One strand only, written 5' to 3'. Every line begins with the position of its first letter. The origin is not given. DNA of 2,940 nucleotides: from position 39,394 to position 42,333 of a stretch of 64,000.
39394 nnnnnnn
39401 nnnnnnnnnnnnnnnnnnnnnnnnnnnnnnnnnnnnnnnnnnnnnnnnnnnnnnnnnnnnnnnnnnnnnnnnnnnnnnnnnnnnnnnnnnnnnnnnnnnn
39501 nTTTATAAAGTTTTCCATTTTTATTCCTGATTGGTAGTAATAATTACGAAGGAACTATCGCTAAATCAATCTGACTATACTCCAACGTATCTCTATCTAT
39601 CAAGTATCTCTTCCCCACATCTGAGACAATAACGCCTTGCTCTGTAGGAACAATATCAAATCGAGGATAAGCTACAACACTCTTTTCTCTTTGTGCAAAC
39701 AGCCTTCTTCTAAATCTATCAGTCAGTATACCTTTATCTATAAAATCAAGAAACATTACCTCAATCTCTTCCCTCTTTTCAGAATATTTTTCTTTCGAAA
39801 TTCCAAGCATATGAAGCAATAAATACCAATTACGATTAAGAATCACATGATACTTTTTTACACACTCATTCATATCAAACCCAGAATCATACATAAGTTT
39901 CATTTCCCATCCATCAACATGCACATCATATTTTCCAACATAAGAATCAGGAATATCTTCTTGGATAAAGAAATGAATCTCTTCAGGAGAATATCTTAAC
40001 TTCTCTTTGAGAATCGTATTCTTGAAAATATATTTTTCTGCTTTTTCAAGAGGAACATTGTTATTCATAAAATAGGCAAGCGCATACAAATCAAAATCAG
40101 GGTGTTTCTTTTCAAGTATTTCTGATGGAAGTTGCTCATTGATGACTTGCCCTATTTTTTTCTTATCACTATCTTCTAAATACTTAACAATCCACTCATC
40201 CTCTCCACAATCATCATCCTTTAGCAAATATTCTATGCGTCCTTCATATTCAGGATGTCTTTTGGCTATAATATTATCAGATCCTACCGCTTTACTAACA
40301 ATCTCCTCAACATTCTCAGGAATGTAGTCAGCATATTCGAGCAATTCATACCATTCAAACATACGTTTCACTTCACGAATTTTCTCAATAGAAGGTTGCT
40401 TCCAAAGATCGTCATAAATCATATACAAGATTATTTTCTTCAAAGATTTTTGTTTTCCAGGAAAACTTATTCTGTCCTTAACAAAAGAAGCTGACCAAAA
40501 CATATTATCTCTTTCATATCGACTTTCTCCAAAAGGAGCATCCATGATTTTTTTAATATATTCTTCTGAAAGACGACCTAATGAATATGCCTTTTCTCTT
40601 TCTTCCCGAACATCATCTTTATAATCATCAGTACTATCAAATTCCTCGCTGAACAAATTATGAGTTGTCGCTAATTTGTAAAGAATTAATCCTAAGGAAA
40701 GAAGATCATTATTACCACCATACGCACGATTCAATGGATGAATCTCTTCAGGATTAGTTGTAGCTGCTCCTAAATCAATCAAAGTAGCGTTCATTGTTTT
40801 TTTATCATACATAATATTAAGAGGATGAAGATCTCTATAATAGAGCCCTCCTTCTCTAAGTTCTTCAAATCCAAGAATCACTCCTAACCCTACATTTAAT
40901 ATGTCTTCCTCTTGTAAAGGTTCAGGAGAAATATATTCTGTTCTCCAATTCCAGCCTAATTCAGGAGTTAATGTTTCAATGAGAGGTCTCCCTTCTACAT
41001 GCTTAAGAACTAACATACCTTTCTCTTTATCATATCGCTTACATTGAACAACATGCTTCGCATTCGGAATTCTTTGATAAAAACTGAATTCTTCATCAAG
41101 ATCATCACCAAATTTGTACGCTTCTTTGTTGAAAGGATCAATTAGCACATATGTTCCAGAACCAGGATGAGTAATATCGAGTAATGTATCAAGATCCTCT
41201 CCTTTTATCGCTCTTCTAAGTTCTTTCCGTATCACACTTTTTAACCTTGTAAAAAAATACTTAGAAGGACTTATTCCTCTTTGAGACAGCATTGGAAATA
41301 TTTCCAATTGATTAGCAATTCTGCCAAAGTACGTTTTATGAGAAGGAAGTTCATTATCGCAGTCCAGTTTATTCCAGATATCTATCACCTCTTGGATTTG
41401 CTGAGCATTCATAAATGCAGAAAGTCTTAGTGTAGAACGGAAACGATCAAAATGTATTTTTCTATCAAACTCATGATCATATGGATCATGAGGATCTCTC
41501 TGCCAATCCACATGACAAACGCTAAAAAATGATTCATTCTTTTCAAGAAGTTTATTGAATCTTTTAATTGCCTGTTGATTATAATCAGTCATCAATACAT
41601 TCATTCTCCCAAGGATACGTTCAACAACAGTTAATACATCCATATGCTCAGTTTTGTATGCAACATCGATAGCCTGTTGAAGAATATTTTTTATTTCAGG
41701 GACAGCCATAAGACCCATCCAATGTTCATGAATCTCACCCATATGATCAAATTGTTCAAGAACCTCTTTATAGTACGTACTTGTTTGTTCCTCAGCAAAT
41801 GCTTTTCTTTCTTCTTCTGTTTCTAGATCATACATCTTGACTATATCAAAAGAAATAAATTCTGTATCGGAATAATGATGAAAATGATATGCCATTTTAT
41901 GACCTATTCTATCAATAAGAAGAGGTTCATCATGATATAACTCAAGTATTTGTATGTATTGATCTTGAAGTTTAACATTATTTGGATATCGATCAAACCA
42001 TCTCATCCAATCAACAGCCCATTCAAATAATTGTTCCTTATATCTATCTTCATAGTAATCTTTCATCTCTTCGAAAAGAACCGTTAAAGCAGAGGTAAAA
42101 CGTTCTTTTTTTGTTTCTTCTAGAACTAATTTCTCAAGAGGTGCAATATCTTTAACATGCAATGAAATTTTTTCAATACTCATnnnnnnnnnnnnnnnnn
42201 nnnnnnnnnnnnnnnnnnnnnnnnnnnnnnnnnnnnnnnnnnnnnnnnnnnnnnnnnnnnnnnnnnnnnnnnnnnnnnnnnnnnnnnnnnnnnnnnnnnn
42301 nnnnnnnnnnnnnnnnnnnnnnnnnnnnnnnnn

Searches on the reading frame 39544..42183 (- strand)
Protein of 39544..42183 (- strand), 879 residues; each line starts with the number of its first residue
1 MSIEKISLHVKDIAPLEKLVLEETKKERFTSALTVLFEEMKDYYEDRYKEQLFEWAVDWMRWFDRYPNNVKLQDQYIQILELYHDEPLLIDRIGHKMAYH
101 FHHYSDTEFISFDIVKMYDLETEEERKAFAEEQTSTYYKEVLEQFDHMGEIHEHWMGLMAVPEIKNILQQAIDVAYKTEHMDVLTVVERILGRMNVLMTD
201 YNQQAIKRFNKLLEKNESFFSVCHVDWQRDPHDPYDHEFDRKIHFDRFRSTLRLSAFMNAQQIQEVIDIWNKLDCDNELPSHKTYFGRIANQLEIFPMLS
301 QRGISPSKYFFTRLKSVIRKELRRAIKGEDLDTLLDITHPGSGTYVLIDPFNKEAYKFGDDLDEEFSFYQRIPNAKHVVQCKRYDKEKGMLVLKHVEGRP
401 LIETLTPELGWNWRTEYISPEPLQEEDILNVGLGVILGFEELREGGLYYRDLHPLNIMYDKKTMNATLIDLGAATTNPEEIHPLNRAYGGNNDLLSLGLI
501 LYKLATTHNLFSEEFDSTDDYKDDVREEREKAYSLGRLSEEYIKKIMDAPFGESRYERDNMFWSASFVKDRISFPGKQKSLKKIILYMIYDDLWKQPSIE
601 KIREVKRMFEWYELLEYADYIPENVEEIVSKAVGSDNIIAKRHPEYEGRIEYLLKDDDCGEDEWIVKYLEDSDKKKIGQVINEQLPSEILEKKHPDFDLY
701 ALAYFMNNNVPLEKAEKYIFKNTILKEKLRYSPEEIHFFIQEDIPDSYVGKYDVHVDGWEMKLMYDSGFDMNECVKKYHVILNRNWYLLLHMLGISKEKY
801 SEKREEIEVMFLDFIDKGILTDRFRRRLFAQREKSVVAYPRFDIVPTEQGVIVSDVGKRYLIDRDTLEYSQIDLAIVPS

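Call 3: search_protein_families(library=pfam, proteins=[window:39544-42183:-], max_evalue=1)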
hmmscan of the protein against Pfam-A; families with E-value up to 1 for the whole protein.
window:39544-42183:- (879 aa): 2 families
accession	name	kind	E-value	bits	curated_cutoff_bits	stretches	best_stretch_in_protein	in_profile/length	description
PF00069.31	Pkinase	-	8e-11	42.3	31.7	1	361-599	44-254/263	Protein kinase domain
PF18740.7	EC042_2821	-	0.15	13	24.9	1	690-742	33-84/97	EC042_2821-like Restriction Endonuclease-like domain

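Call 4: search_protein_families(library=ncbifam, proteins=[window:39544-42183:-], max_evalue=1)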
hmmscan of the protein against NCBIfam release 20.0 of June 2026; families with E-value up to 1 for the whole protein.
window:39544-42183:- (879 aa): 2 families
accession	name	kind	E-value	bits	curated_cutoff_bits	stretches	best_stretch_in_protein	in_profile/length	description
NF038151.1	lanthi_synth_III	equivalog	0.00035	19.1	575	1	363-481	271-390/833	class III lanthionine synthetase LanKC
NF038150.1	lanthi_synth_IV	equivalog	0.0079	14.5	650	1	391-485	270-366/851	class IV lanthionine synthetase LanL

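Call 60: search_protein_families(library=padloc, proteins=[window:39544-42183:-], max_evalue=0.001)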
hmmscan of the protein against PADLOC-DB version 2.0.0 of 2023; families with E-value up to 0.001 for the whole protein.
window:39544-42183:- (879 aa): 5 families
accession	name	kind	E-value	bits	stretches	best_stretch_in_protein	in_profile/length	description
PDLC04138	mad6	-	1.2e-06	25.7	1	374-602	111-306/659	mads_6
PDLC04053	PD-T4-6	-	4e-05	21.2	1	377-477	70-161/311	-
PDLC04059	PD-T4-6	-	0.00063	16.9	0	416-478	100-162/433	-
PDLC02513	PglW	-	0.00068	15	1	421-477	566-622/1413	PglW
PDLC04042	PD-T4-6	-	0.00082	17.1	0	421-479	104-161/292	-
